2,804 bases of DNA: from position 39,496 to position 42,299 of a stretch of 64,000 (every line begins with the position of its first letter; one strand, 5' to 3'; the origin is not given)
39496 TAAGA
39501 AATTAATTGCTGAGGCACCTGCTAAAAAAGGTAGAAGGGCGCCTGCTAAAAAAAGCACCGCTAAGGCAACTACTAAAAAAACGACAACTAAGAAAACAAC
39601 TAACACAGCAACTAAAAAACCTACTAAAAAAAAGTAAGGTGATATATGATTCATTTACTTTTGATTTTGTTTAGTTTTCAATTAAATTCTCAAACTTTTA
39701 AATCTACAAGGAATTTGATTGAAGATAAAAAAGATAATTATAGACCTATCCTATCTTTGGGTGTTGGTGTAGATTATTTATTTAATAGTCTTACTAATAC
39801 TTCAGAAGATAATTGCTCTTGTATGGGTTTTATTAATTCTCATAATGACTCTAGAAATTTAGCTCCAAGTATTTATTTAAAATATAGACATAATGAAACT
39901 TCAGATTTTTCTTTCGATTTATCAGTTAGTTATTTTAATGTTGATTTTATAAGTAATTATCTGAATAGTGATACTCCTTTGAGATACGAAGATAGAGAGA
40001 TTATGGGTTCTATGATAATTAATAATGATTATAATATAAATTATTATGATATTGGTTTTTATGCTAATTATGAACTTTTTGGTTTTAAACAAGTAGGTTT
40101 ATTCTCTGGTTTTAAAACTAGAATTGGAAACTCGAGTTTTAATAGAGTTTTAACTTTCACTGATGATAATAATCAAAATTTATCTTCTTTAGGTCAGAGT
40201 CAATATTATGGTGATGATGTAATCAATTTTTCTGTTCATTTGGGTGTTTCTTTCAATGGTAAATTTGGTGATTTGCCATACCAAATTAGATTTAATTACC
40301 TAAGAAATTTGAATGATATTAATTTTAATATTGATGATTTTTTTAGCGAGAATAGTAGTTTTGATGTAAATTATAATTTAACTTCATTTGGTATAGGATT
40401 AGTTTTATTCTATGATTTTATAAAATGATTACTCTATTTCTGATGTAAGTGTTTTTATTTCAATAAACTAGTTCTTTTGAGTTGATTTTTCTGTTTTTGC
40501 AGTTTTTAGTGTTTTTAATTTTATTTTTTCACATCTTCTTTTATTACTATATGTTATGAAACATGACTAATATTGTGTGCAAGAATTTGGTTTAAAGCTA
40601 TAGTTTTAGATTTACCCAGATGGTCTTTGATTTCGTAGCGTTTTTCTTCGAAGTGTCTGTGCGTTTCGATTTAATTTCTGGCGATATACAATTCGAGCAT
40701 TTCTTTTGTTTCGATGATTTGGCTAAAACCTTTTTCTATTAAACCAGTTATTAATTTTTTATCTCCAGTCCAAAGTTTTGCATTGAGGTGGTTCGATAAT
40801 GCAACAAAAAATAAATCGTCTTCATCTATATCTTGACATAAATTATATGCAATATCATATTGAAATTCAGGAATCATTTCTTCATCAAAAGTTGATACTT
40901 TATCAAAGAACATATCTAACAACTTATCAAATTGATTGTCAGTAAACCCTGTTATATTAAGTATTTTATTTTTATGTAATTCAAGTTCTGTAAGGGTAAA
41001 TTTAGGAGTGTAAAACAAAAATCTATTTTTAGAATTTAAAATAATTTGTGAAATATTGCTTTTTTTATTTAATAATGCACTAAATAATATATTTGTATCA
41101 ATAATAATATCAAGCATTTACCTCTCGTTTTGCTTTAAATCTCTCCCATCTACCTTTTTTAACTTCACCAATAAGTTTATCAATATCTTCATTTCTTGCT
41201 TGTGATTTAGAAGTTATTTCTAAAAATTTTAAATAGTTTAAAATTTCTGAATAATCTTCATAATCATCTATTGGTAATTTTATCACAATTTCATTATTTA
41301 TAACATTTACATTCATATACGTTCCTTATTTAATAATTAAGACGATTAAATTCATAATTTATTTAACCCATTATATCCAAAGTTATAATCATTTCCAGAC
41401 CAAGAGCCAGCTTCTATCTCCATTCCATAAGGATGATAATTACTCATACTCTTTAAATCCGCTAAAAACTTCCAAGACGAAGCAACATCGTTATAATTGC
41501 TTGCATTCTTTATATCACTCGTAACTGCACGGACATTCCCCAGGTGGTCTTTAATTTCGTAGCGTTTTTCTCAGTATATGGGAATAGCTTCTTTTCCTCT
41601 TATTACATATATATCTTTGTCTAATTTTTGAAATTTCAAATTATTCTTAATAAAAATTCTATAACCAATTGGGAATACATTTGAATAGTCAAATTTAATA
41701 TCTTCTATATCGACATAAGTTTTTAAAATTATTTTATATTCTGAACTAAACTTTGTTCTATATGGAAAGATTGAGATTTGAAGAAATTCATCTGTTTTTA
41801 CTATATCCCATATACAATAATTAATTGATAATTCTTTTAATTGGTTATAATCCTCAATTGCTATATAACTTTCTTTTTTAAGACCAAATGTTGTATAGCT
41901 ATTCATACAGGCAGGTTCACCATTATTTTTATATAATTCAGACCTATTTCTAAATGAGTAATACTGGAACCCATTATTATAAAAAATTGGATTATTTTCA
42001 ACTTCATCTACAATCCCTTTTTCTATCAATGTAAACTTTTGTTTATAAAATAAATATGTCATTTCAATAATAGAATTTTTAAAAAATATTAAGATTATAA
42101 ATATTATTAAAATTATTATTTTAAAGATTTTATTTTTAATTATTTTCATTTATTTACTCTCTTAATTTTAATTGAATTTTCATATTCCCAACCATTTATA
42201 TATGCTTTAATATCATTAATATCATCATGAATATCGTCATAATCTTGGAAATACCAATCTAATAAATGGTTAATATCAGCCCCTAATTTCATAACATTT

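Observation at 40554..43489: Array of Rhs/YD toxin C-terminal cassettes built on a thrice-repeated core junction, without any Rhs shell or start codon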

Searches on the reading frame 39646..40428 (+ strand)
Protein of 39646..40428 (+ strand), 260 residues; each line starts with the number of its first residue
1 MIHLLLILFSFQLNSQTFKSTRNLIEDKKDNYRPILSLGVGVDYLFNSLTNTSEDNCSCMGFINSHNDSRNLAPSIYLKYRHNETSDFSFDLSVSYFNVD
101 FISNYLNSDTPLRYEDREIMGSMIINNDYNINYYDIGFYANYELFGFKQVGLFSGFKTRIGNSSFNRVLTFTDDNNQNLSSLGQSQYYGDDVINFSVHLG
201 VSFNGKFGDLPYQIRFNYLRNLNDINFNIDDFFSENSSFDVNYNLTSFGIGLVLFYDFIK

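Call 6: search_protein_families(library=pfam, proteins=[window:39646-40428:+], max_evalue=1)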
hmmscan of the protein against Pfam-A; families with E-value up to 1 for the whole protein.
window:39646-40428:+ (260 aa): 1 family
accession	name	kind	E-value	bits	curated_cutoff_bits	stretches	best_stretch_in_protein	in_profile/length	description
PF01464.25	SLT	-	0.19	11.7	21.3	1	11-54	41-85/117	Transglycosylase SLT domain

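Call 7: search_protein_families(library=ncbifam, proteins=[window:39646-40428:+], max_evalue=1)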
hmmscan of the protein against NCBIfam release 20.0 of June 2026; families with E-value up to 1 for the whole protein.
window:39646-40428:+ (260 aa): 0 families

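Call 49: find_encoding_contigs(protein=window:39646-40428:+, flank=10000, max_places=10)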
Protein window:39646-40428:+ (260 aa): 3 contigs read that carry it; 3 places shown.
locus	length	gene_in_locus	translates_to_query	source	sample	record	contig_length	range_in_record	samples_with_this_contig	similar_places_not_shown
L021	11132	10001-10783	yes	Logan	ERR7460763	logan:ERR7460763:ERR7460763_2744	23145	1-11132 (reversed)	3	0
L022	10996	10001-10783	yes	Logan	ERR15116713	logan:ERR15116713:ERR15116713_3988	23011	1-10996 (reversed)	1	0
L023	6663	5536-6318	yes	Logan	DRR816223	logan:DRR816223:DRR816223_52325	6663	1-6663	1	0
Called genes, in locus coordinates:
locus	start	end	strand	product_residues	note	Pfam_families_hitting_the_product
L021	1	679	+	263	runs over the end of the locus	PF12710:HAD (faint)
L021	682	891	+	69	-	-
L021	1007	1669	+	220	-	PF00923:TAL_FSA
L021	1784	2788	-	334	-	PF02603:Hpr_kinase_N, PF07475:Hpr_kinase_C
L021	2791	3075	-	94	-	PF02482:Ribosomal_S30AE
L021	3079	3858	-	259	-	-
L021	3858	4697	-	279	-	PF01039:Carboxyl_trans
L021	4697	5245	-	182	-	-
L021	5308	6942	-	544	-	PF03703:bPH_2, PF06713:bPH_4 (faint), PF03703:bPH_2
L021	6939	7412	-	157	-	PF03703:bPH_2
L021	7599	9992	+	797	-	PF01751:Toprim, PF01131:Topoisom_bac, PF13368:Toprim_C_rpt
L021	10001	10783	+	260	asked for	-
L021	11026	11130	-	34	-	?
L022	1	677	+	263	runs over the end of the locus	PF12710:HAD (weak)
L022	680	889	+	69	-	-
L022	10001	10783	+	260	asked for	-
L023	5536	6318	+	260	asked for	-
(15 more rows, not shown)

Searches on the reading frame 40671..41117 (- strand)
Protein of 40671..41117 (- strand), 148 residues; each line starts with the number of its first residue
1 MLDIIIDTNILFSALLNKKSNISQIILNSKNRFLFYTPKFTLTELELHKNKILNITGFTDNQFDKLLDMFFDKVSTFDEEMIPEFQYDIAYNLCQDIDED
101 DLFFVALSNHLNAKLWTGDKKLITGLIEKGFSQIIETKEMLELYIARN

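Call 6: search_protein_families(library=pfam, proteins=[window:40671-41117:-], max_evalue=1)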
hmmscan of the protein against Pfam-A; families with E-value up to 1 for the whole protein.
window:40671-41117:- (148 aa): 4 families
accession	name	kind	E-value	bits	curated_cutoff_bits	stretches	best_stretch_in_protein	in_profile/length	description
PF10130.15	PIN_2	-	2.8e-25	89.5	22.4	1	5-128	1-122/133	PIN domain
PF01850.27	PIN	-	0.00011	23.3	23.6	1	4-122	1-114/120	PIN domain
PF16289.11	PIN_12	-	0.0003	21.7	32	1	4-74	1-70/172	PIN domain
PF13470.12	PIN_3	-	0.0015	19.8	27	1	4-108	2-101/115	PIN domain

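Call 7: search_protein_families(library=ncbifam, proteins=[window:40671-41117:-], max_evalue=1)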
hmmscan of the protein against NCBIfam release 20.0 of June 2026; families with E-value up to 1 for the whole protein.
window:40671-41117:- (148 aa): 2 families
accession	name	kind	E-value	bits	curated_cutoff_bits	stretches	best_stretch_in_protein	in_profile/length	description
TIGR00305.1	TIGR00305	equivalog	1.2e-06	28.8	29.15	1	4-124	2-114/115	putative toxin-antitoxin system toxin component, PIN family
NF011897.0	PRK15370.1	equivalog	0.012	13.4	1113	1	3-91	203-291/755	SPI-1 type III secretion system effector E3 ubiquitin transferase SlrP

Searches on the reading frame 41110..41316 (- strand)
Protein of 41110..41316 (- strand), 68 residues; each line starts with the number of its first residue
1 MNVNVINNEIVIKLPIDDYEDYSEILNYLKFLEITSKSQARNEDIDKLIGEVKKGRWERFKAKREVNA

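Call 6: search_protein_families(library=pfam, proteins=[window:41110-41316:-], max_evalue=1)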
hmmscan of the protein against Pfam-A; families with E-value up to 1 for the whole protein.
window:41110-41316:- (68 aa): 0 families

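Call 7: search_protein_families(library=ncbifam, proteins=[window:41110-41316:-], max_evalue=1)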
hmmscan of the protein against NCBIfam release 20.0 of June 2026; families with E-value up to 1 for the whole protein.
window:41110-41316:- (68 aa): 1 family
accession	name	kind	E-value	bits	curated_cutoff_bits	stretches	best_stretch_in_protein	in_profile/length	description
NF040724.1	GpgS_Meth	equivalog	0.085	11.7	700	1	6-54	62-111/402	glucosyl-3-phosphoglycerate synthase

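Call 79: search_protein_families(library=pfam, proteins=[window:41110-41313:-], max_evalue=0.01)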
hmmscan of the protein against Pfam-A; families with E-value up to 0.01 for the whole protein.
window:41110-41313:- (67 aa): 0 families

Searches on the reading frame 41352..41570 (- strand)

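Call 6: search_protein_families(library=pfam, proteins=[window:41352-41570:-], max_evalue=1)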
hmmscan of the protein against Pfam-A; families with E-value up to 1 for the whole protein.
window:41352-41570:- (72 aa): 0 families

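Call 7: search_protein_families(library=ncbifam, proteins=[window:41352-41570:-], max_evalue=1)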
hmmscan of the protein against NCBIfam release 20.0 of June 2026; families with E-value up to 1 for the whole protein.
window:41352-41570:- (72 aa): 1 family
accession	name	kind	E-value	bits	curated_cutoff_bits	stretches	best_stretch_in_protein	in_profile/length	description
NF000282.2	RND_permease_1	subfamily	0.24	9.2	1250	1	2-53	272-323/1029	multidrug efflux RND transporter permease subunit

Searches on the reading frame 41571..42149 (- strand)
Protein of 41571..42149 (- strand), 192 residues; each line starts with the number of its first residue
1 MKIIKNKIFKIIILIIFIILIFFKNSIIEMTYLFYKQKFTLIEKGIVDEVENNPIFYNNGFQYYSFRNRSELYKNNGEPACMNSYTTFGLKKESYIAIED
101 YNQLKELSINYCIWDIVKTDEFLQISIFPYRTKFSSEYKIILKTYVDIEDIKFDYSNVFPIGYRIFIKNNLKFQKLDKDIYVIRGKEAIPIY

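Call 6: search_protein_families(library=pfam, proteins=[window:41571-42149:-], max_evalue=1)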
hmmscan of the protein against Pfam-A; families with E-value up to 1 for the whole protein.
window:41571-42149:- (192 aa): 0 families

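Call 7: search_protein_families(library=ncbifam, proteins=[window:41571-42149:-], max_evalue=1)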
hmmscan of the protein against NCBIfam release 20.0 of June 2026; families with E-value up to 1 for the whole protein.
window:41571-42149:- (192 aa): 0 families

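Call 52: find_encoding_contigs(protein=window:41571-42149:-, flank=10000, max_places=10)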
Protein window:41571-42149:- (192 aa): 1 contig read that carries it; 1 place shown.
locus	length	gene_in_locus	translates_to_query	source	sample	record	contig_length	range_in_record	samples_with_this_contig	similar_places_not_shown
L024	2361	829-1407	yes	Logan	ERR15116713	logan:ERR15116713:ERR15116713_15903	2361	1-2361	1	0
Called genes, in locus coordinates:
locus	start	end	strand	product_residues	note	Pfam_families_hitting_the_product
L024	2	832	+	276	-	?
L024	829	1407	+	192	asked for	-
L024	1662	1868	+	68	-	-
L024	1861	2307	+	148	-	PF10130:PIN_2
